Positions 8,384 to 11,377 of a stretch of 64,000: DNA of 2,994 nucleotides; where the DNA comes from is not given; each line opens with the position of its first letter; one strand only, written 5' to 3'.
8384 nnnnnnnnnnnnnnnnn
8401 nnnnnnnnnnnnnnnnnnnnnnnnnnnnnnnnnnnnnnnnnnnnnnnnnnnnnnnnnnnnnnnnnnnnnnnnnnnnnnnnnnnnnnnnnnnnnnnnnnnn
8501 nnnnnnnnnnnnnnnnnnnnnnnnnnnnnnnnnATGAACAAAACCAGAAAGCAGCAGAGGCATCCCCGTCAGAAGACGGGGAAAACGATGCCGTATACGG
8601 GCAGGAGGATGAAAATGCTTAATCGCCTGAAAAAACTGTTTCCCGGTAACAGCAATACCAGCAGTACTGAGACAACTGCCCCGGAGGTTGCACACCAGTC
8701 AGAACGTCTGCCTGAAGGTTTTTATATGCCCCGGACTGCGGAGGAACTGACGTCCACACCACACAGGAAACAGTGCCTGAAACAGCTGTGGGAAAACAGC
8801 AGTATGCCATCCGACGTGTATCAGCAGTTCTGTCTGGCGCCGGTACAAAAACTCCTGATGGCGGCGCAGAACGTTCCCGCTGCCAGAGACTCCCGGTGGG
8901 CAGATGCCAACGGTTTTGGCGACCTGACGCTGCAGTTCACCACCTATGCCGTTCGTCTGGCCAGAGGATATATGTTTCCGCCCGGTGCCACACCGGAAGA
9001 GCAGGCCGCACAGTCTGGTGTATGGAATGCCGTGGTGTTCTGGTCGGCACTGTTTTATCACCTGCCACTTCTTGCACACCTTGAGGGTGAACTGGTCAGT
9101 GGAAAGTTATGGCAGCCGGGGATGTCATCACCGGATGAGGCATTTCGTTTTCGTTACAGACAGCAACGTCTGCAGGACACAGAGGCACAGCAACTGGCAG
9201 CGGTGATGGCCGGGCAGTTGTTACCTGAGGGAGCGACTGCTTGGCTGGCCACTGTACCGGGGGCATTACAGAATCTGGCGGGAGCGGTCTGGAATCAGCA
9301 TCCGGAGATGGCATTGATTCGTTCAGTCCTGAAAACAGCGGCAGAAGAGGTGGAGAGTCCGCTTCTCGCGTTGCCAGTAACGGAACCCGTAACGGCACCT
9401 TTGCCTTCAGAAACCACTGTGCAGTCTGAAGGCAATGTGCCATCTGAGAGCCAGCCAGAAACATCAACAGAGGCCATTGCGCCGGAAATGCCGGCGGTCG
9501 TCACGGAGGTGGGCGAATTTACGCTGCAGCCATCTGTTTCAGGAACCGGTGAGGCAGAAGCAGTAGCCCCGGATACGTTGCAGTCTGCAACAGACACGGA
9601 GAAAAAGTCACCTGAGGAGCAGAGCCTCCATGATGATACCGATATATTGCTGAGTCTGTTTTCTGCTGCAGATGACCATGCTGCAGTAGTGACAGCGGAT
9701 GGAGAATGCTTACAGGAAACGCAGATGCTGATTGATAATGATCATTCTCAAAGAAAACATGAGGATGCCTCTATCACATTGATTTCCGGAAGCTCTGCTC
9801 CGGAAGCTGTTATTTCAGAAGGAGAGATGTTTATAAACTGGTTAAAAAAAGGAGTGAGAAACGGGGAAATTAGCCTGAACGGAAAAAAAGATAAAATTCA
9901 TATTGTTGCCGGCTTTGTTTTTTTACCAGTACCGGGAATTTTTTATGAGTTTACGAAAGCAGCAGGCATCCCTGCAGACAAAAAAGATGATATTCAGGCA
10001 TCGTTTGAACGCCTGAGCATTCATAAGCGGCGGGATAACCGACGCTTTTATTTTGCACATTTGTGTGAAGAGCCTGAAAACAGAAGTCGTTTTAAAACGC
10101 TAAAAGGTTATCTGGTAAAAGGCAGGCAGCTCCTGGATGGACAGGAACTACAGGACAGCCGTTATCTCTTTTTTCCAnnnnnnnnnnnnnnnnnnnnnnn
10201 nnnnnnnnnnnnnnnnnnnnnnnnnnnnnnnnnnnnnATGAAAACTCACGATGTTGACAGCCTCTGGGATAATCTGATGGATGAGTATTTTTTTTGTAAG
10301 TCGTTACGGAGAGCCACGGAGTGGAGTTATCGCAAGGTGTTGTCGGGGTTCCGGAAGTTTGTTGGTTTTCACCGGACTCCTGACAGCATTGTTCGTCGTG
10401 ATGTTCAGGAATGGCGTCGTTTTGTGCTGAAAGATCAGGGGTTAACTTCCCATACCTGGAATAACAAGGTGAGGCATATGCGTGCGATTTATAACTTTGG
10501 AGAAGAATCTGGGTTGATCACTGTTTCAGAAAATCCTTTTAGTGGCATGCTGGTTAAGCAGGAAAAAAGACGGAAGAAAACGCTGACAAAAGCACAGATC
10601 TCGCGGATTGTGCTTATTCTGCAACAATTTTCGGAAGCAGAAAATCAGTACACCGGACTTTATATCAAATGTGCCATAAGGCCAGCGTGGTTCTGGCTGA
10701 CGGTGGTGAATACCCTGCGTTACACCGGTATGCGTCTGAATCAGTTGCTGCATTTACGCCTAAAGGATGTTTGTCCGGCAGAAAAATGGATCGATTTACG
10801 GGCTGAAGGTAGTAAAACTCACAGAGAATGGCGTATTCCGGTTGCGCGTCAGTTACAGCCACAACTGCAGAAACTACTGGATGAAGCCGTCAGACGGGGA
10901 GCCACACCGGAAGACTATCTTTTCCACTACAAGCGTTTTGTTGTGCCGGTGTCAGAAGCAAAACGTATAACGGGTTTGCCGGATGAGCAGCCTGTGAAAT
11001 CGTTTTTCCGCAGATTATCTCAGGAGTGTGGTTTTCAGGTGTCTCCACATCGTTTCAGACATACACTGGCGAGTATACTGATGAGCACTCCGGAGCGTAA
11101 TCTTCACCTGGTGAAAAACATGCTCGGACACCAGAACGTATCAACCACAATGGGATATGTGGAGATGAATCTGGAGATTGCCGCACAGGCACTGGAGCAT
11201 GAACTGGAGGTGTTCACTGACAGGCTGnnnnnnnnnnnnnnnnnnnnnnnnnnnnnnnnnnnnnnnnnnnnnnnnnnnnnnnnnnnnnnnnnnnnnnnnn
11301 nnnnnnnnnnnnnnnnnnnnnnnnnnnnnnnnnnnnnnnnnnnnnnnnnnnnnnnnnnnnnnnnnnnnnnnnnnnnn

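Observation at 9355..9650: Low-complexity acidic Pro/Thr/Glu-rich linker splitting the partner protein into two domains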

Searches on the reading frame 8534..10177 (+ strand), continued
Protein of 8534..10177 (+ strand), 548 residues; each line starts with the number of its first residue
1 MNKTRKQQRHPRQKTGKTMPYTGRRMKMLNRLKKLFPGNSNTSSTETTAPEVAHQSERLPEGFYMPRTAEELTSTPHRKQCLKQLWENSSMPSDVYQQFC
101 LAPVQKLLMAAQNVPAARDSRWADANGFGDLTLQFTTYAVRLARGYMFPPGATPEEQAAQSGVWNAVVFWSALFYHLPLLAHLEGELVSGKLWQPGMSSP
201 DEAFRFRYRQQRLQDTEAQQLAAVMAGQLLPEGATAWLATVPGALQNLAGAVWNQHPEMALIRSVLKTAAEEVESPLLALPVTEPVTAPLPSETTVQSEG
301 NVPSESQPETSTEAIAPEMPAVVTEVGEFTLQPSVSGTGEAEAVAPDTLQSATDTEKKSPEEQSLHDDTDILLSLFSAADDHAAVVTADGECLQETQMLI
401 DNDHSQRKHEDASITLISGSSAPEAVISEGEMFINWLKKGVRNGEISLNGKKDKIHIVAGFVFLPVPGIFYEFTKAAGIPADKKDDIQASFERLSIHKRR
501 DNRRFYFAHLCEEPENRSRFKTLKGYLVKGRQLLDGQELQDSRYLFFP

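Call 12: search_solved_structures(query=window:8615-10177:+, max_evalue=1, show_alignments=2)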
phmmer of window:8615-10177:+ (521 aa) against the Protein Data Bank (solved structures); distinct sequences matched with E-value up to 1: 2.
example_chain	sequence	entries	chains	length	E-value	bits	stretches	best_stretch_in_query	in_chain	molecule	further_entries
2ipq_X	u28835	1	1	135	7.1e-22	80.8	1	403-515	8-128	Hypothetical protein STY4665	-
3kq5_A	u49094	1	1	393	0.0068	18.2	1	401-448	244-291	Hypothetical cytosolic protein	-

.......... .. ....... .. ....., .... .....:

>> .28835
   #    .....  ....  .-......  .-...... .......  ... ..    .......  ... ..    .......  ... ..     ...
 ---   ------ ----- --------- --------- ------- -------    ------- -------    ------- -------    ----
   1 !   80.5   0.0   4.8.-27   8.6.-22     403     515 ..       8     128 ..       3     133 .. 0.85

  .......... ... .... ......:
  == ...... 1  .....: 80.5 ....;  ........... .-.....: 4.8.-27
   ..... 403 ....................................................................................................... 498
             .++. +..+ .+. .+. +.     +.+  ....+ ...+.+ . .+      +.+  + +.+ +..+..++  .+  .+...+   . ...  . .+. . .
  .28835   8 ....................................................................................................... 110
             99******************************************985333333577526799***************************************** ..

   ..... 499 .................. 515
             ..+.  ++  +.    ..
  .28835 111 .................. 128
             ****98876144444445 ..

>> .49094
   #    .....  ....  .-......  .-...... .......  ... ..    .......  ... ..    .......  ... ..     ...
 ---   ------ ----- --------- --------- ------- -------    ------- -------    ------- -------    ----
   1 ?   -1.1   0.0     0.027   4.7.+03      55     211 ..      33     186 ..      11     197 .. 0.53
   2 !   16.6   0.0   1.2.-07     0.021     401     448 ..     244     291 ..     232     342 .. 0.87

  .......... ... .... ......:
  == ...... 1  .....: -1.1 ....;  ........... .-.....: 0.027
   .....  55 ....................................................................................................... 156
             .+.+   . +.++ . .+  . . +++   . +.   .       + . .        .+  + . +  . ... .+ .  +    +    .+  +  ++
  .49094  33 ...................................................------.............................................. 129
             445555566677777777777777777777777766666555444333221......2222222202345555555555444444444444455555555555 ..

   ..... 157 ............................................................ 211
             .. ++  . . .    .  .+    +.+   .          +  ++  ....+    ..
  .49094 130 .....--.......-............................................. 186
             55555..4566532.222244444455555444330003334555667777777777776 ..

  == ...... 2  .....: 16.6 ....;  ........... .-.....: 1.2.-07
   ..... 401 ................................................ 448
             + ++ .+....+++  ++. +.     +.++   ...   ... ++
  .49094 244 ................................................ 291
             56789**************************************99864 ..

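Call 19: search_protein_representatives(protein=window:8615-10177:+)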
Query: 521 residues. Proteins with E-value up to 0.001 (for the whole library): 653; up to 1e-10: 254; up to 1e-30: 89. The best 150 are listed.
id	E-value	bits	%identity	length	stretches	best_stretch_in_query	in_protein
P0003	0.0e+00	1096.0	93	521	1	1-521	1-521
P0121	3.8e-180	616.1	98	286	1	236-521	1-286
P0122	8.2e-141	486.3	49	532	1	15-520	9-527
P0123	6.7e-133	460.3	51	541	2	23-371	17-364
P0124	5.9e-117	407.7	47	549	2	14-354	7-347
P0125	7.3e-114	397.4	53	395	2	31-257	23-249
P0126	2.6e-112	392.3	47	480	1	27-521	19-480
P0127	1.4e-110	386.6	48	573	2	1-361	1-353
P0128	8.1e-108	377.5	44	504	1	34-521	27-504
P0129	3.0e-102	359.1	67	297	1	1-296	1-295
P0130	1.4e-100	353.6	46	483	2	29-252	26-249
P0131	3.5e-99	349.0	40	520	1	31-521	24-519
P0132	1.1e-97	344.1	91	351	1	1-171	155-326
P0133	1.1e-97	344.1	44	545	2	2-352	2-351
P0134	1.5e-95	337.1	44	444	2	33-329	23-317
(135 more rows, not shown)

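Call 32: find_related_loci(query=A3, collection=genome_contigs, flank=7000)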
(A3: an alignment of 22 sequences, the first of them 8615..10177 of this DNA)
Query A3 (521 aa) in genome_contigs; peptide patterns used: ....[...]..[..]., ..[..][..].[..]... (x = any residue, [..] = any of these).
119 stretches matched a pattern; 71 encode a relative of the query (tblastn E <= 1e-3); 71 distinct loci.
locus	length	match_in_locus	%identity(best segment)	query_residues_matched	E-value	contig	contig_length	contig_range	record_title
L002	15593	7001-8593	45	23-521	7e-139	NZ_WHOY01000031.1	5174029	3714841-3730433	Pantoea sp. BAV 3049 NODE_125_length_5173969_cov_38.362724, whole genome shotgun sequence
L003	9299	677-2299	44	1-521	6e-137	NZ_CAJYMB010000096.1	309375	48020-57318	MAG: uncultured Pluralibacter sp. isolate S2C87093_SP39, whole genome shotgun sequence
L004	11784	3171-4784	41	1-520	2e-113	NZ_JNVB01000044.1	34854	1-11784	Erwinia oleae strain DAPP-PG531 contig44, whole genome shotgun sequence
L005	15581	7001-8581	40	1-521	2e-106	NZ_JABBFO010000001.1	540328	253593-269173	Rosenbergiella australiborealis strain CdVSA20.1 NODE_1_length_540328_cov_49.100607, whole genome shotgun sequence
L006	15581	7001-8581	40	1-521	1e-105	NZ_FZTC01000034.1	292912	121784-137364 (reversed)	Klebsiella grimontii strain 06D021, whole genome shotgun sequence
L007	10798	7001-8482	39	33-521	2e-105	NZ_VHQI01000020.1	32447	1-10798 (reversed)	Mixta tenebrionis strain BIT-26 Scaffold20, whole genome shotgun sequence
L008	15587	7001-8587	38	1-521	6e-105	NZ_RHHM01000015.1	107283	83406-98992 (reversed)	Erwinia psidii strain IBSBF 435 scaffold_15, whole genome shotgun sequence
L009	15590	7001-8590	39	1-521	1e-104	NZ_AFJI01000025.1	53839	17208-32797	Edwardsiella ictaluri ATCC 33202 contig00036, whole genome shotgun sequence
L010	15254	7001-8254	39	34-520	4e-101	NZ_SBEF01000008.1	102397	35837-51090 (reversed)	Serratia microhaemolytica strain ZS-11 Scaffold7_1, whole genome shotgun sequence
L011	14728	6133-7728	37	1-520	3e-101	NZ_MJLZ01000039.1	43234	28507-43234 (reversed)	Brenneria alni strain NCPPB 3934 BA_contig000039, whole genome shotgun sequence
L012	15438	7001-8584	37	1-520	4e-100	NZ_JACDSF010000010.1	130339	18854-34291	Pectobacterium brasiliense strain CFBP8736 Pectobacterium_brasiliense_CFBP8736_contig_10, whole genome shotgun sequence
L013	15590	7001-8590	37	1-520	1e-98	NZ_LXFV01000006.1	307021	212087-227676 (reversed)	Pectobacterium peruviense strain IFB5232 contig_14, whole genome shotgun sequence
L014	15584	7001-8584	37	1-520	1e-97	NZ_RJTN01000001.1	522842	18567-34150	Pectobacterium polonicum strain DPMP315 scaffold_1, whole genome shotgun sequence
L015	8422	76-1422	42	52-478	5e-96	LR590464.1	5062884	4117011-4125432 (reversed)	Leclercia adecarboxylata strain NCTC13032 genome assembly, chromosome: 1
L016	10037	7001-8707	35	1-521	8e-96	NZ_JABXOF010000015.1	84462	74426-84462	Serratia ureilytica strain CCUG:50595 contig00015, whole genome shotgun sequence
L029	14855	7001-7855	45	1-285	4e-68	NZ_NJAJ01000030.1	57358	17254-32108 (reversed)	Xenorhabdus stockiae strain DSM 17904 Xsto_30, whole genome shotgun sequence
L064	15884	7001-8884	31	25-515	9e-24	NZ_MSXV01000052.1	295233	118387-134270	Pseudomonas sp. PA15(2017) strain PA15 NODE_146_length_295115_cov_43.649284, whole genome shotgun sequence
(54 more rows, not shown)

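Call 36: predict_structure(alignment_id=A2)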
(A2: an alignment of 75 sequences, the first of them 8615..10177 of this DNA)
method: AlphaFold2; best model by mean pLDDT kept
length: 521 residues; sequences in the alignment: 75
mean_pLDDT: 79.7   pTM: 0.56
mean pLDDT of the five models: 79.7, 79.6, 78.7, 77.5, 77.5
residues with pLDDT >= 90: 323; 70-90: 26; 50-70: 63; < 50: 109
segments of 3 or more residues with pLDDT < 50: 11-17, 282-284, 297-318, 320-339, 350-390
pLDDT, mean of each block of 10 residues (from residue 1): 60 48 59 95 98 98 95 98 98 95 99 96 95 96 98 98 98 98 94 97 97 97 91 95 97 67 52 52 51 48 38 42 41 42 51 41 38 41 43 65 97 96 96 97 98 97 97 93 93 96 91 94 87
secondary structure, 60 per line:
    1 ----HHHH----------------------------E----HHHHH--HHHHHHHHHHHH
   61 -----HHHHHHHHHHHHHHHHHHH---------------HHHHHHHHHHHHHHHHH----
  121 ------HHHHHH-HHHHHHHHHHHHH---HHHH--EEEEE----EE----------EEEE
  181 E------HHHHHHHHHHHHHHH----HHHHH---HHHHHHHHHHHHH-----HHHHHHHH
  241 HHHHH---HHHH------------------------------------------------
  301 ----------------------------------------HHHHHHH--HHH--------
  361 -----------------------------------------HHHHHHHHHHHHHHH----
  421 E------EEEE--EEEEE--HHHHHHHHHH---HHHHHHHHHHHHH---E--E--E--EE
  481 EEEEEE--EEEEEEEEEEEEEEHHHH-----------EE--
elements in order: H5-8 H42-46 H49-60 H66-84 H100-116 H127-132 H134-146 H150-153 E156-160 E177-181 H188-202 H207-211 H215-227 H233-245 H249-252 H341-347 H402-416 E428-431 E434-438 H441-450 H454-466 E479-486 E489-502 H503-506

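Call 74: search_protein_families(proteins=[window:8615-10177:+], library=padloc, max_evalue=0.001)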
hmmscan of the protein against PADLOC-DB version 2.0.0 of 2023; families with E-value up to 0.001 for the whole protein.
window:8615-10177:+ (521 aa): 0 families

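Call 77: search_protein_families(proteins=[L029:7001-8011:+, L064:6953-8926:+], library=ncbifam, max_evalue=0.001)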
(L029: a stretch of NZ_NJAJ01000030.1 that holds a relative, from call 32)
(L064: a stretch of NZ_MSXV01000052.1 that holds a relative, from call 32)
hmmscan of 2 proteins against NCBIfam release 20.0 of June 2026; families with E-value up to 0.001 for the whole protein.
L029:7001-8011:+ (337 aa): 2 families
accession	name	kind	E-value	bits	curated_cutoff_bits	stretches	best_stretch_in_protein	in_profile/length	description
TIGR03760.1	ICE_TraI_Pfluor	equivalog_domain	2.8e-70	236.3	161.4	1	32-239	2-211/218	integrating conjugative element relaxase, PFGI-1 class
NF041494.1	MobH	equivalog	4.5e-27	94.9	200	1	35-238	3-216/340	MobH family relaxase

L064:6953-8926:+ (658 aa): 2 families
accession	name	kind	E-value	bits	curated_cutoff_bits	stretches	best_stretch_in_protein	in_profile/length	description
NF041494.1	MobH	equivalog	3e-102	342.1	200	1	31-369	4-340/340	MobH family relaxase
TIGR03760.1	ICE_TraI_Pfluor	equivalog_domain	3.5e-81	272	161.4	1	27-243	2-218/218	integrating conjugative element relaxase, PFGI-1 class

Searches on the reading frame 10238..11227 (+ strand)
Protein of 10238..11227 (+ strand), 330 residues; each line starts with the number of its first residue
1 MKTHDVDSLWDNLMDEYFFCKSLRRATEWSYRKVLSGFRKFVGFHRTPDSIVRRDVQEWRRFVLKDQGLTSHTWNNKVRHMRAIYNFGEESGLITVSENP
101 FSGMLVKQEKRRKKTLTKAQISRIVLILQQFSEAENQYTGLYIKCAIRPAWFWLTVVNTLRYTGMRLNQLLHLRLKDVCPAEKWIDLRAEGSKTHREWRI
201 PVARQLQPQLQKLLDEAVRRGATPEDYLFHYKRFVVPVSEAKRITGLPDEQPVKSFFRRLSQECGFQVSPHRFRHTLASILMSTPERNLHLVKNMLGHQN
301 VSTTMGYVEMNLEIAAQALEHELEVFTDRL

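Call 4: search_protein_families(proteins=[window:10238-11227:+], library=ncbifam, max_evalue=0.01)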
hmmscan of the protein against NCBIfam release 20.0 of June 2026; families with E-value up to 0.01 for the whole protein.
window:10238-11227:+ (330 aa): 9 families
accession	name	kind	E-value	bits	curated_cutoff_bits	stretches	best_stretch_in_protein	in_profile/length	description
NF040815.2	recomb_XerA_Arch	equivalog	8.4e-24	84.5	220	1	26-313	15-257/263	site-specific tyrosine recombinase/integron integrase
TIGR02224.1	recomb_XerC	equivalog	2.3e-20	73.2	335.15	1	24-317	14-284/295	tyrosine recombinase XerC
TIGR02225.1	recomb_XerD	equivalog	6.3e-20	71.7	329.6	1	21-311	11-275/290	site-specific tyrosine recombinase XerD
NF001399.0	PRK00283.1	subfamily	1.6e-18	67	279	1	19-311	18-284/300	tyrosine recombinase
NF003462.0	PRK05084.1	equivalog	1e-13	50.8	267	1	162-320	206-354/360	tyrosine recombinase XerS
TIGR02249.1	integrase_gron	subfamily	7.1e-11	42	265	2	253-309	242-299/315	integron integrase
NF011946.0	PRK15417.1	equivalog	4e-06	26.2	435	1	253-314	257-318/337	integron integrase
NF041502.1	integrase_1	equivalog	0.00029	19.7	350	0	267-317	318-367/484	site-specific integrase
NF002331.0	PRK01287.1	subfamily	0.00084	18.4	371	1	156-312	167-314/365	site-specific tyrosine recombinase XerC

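Call 74: search_protein_families(proteins=[window:10238-11227:+], library=padloc, max_evalue=0.001)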
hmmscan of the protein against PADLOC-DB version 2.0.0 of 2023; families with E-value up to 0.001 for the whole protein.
window:10238-11227:+ (330 aa): 0 families
